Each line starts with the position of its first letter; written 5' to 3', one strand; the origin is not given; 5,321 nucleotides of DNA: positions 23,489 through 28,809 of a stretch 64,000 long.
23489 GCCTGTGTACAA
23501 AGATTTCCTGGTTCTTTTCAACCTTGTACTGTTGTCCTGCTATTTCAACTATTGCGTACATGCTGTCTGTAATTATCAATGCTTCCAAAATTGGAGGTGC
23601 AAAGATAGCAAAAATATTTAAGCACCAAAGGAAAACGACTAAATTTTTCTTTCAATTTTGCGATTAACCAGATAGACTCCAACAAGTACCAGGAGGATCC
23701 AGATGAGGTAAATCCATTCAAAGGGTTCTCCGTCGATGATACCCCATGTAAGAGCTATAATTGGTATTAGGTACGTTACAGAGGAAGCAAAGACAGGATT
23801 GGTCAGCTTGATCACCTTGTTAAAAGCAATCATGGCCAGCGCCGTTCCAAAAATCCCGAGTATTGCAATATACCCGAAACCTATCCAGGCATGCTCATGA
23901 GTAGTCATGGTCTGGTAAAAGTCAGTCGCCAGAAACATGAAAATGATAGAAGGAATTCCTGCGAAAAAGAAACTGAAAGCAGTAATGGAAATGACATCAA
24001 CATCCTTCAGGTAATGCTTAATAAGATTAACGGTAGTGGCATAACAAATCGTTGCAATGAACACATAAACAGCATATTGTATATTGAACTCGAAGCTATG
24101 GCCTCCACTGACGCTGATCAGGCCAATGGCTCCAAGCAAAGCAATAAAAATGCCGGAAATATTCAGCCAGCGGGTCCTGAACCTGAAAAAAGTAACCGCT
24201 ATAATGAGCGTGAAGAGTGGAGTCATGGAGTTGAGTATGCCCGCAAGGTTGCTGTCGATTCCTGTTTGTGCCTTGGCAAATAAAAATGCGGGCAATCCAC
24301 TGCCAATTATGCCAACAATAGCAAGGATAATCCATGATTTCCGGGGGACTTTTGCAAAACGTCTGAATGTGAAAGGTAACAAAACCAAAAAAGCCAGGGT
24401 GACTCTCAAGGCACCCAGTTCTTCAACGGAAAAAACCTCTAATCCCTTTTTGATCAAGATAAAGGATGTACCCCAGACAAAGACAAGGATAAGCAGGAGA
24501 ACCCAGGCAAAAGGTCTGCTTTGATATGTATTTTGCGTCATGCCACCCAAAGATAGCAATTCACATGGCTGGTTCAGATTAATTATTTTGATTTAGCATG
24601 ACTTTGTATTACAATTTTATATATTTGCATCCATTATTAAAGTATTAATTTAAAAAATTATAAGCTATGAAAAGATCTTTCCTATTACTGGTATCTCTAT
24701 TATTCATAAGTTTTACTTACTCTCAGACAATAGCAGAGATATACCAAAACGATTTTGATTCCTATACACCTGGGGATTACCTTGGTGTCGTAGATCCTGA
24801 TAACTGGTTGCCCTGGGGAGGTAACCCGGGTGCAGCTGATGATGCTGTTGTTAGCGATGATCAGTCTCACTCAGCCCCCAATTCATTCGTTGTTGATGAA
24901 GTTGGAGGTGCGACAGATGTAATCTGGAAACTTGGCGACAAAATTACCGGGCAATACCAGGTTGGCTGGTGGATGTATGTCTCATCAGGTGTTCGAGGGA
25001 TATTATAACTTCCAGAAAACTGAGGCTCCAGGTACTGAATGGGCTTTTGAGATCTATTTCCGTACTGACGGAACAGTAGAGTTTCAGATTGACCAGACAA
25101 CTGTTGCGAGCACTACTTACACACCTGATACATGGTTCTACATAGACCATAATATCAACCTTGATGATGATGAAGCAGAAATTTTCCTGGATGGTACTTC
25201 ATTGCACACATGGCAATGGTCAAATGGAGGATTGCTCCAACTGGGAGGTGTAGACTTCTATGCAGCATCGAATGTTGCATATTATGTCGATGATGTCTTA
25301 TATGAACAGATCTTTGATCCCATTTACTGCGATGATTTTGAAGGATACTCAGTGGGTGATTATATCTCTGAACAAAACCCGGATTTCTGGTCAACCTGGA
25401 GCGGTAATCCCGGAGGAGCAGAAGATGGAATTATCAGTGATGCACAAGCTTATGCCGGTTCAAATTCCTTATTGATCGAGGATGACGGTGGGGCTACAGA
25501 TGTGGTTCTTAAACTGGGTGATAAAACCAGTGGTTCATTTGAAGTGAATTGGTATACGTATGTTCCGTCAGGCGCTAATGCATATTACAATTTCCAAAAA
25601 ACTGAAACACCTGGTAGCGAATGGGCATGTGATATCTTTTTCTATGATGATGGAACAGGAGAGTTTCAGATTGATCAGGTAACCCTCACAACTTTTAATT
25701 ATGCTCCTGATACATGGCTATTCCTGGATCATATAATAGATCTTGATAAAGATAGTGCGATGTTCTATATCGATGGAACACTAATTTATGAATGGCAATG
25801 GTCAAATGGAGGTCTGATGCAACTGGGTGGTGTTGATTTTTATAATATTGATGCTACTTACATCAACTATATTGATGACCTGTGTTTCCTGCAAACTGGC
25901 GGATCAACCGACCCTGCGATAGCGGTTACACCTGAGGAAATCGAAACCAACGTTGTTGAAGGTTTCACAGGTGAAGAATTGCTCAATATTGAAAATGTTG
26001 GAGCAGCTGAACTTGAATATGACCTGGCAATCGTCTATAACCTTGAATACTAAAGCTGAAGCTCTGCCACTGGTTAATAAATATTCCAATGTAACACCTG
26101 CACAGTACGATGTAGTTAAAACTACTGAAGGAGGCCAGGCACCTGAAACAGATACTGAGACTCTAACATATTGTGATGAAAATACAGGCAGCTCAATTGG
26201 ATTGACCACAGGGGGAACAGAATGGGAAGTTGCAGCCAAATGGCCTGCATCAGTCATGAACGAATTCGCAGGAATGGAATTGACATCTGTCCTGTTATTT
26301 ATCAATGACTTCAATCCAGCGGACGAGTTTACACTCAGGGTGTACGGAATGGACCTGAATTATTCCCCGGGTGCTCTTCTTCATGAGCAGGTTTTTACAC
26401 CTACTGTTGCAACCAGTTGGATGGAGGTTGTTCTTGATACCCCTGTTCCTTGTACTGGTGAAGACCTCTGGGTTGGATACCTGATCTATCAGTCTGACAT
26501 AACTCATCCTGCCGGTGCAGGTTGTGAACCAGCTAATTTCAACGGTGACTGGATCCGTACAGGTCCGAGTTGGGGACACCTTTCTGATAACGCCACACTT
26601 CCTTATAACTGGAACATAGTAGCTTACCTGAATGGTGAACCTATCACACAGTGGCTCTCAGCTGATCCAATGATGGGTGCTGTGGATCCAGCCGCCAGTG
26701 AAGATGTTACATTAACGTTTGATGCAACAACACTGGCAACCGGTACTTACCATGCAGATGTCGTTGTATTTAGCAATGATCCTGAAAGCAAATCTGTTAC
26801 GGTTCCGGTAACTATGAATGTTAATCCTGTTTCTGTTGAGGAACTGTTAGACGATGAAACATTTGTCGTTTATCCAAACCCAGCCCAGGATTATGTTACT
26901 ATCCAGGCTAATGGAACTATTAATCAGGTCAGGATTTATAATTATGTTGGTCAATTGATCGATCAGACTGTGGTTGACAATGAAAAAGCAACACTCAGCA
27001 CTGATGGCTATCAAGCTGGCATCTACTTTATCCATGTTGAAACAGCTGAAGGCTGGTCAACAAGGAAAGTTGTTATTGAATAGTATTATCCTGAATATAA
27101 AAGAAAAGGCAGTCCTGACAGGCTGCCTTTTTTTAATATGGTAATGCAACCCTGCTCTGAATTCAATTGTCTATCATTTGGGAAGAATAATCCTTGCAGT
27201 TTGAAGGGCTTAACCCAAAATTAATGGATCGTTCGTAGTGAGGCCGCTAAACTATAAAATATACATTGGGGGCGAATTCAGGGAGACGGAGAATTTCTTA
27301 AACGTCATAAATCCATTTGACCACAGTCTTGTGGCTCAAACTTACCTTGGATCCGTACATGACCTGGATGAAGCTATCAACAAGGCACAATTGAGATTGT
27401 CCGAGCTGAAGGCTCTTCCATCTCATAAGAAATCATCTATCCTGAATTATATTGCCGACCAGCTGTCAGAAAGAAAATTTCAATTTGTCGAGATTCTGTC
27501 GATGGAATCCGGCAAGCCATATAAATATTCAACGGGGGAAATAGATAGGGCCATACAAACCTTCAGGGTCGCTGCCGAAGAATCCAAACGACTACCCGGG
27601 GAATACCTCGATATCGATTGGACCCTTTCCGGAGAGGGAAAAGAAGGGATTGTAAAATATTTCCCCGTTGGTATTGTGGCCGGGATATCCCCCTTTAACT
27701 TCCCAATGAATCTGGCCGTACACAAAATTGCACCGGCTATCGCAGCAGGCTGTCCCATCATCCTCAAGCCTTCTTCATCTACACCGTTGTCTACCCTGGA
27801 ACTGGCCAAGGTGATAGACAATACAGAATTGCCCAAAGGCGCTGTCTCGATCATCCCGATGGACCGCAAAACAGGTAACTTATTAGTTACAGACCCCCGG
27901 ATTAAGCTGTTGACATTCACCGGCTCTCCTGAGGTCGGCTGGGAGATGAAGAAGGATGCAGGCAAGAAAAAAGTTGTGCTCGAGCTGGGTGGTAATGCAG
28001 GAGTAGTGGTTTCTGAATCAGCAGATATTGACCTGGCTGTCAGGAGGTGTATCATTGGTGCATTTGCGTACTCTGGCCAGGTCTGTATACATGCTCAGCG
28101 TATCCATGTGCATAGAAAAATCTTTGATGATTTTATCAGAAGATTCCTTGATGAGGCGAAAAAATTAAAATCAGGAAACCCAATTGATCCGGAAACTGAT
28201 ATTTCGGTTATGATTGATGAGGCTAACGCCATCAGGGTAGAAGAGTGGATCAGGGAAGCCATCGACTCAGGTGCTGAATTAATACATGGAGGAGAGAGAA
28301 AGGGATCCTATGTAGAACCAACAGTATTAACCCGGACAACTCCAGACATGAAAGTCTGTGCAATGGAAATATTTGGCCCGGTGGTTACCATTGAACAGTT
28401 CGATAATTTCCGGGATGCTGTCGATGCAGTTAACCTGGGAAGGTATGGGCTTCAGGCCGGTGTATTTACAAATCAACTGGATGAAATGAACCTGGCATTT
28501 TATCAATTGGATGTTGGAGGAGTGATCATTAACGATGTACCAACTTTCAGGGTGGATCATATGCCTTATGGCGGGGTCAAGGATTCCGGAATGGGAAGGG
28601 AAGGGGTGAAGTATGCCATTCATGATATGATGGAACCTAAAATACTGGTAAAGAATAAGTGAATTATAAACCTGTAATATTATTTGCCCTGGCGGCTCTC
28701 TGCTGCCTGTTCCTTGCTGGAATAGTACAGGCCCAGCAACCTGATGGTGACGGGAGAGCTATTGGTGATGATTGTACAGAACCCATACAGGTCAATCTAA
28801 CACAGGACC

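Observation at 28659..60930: Head-to-tail array of four giant paralogous T9SS cargo genes fills half the window and has no recognisable enzymatic core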

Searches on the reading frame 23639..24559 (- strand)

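Call 9: search_protein_families(library=pfam, proteins=[window:23639-24559:-], max_evalue=0.0001)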
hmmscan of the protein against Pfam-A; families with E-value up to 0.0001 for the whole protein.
window:23639-24559:- (306 aa): 1 family
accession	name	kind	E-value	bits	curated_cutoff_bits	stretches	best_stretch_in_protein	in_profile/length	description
PF00892.27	EamA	-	4.3e-40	137.6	28.2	2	20-147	5-133/135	EamA-like transporter family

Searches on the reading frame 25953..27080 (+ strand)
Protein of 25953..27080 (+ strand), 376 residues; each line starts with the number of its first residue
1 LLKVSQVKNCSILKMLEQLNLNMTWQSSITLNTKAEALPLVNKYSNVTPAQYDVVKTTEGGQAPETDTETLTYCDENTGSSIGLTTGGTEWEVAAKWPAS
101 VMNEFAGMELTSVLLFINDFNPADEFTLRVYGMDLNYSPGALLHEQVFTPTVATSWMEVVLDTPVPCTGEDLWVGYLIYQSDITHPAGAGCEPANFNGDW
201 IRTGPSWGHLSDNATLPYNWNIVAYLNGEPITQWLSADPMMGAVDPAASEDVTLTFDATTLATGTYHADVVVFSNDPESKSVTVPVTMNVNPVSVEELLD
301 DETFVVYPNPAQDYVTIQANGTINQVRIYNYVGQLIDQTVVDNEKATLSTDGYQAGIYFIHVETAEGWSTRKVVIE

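Call 9: search_protein_families(library=pfam, proteins=[window:25953-27080:+], max_evalue=0.0001)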
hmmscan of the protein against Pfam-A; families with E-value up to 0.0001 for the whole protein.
window:25953-27080:+ (376 aa): 1 family
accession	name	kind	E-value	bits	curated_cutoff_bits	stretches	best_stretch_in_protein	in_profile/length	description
PF18962.6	Por_Secre_tail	-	4.3e-15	56.2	27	1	306-375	1-75/75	Secretion system C-terminal sorting domain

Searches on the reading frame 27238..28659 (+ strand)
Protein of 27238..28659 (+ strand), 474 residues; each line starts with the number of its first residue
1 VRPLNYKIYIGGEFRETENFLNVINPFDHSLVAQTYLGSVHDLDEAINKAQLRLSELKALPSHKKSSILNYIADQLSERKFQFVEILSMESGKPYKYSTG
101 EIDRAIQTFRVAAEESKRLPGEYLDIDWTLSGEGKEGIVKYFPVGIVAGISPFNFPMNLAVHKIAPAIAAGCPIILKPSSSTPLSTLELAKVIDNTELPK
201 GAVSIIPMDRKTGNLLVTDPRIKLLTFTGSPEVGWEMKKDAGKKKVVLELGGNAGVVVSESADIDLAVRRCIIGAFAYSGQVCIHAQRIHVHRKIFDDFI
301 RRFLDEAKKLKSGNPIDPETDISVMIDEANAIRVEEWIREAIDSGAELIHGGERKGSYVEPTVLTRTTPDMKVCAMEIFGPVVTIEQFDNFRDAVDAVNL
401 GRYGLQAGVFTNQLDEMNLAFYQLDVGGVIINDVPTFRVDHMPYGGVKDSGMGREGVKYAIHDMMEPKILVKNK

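Call 9: search_protein_families(library=pfam, proteins=[window:27238-28659:+], max_evalue=0.0001)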
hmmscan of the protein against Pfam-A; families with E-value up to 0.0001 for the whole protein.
window:27238-28659:+ (474 aa): 1 family
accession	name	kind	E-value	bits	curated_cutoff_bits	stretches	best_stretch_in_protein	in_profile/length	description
PF00171.27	Aldedh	-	9.4e-142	473.2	23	1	19-468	7-459/461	Aldehyde dehydrogenase family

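Call 90: search_protein_families(library=ncbifam, proteins=[window:27238-28659:+], max_evalue=0.00001)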
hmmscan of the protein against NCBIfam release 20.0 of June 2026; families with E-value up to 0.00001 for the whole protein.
window:27238-28659:+ (474 aa): 45 families (the best 25 are shown)
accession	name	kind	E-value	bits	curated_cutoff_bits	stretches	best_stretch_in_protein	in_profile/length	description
NF040648.1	lactal_redase_Meth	equivalog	7.2e-147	490.1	650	1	9-471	2-461/463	lactaldehyde dehydrogenase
NF047626.1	SulfactDhSafD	equivalog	7.4e-113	378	700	1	22-471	4-453/454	sulfoacetaldehyde dehydrogenase SafD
NF040869.1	G3PDH_Arch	equivalog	8.1e-108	361.3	780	1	5-473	19-492/502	NADP-dependent glyceraldehyde-3-phosphate dehydrogenase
TIGR03250.1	PhnAcAld_DH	equivalog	1.9e-103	346.7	635.65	1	10-466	8-464/472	phosphonoacetaldehyde dehydrogenase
TIGR01780.1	SSADH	subfamily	2.2e-98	330.1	646.35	1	24-467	2-447/448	succinate-semialdehyde dehydrogenase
TIGR01804.1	BADH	equivalog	8.3e-96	321.3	668.6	1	9-465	1-464/467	betaine-aldehyde dehydrogenase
NF010000.0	PRK13473.1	subfamily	8.5e-95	318.1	615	1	6-468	3-468/475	aminobutyraldehyde dehydrogenase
NF009725.0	PRK13252.1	equivalog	2.3e-87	293.5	593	1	6-465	7-472/488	betaine-aldehyde dehydrogenase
TIGR02299.1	HpaE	equivalog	1.9e-85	287.3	638.35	1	8-470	3-474/488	5-carboxymethyl-2-hydroxymuconate semialdehyde dehydrogenase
TIGR01237.1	D1pyr5carbox2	equivalog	3.9e-85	286.6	659.65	1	5-455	32-491/511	L-glutamate gamma-semialdehyde dehydrogenase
NF006916.0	PRK09407.1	equivalog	2.7e-84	283.7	521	1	19-457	34-477/526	succinic semialdehyde dehydrogenase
NF045735.1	PaDhStyDPseudo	equivalog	2.1e-83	280.6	850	1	6-468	3-477/483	phenylacetaldehyde dehydrogenase StyD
NF007497.0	PRK10090.1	equivalog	5.2e-83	279.4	500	1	4-469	5-474/480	aldehyde dehydrogenase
NF045736.1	PaDhStyDRhodo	equivalog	1.3e-82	277.9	800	1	7-466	4-471/479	phenylacetaldehyde dehydrogenase StyD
TIGR03216.1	OH_muco_semi_DH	equivalog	2.8e-82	276.8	693.25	1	7-462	2-469/481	2-hydroxymuconic semialdehyde dehydrogenase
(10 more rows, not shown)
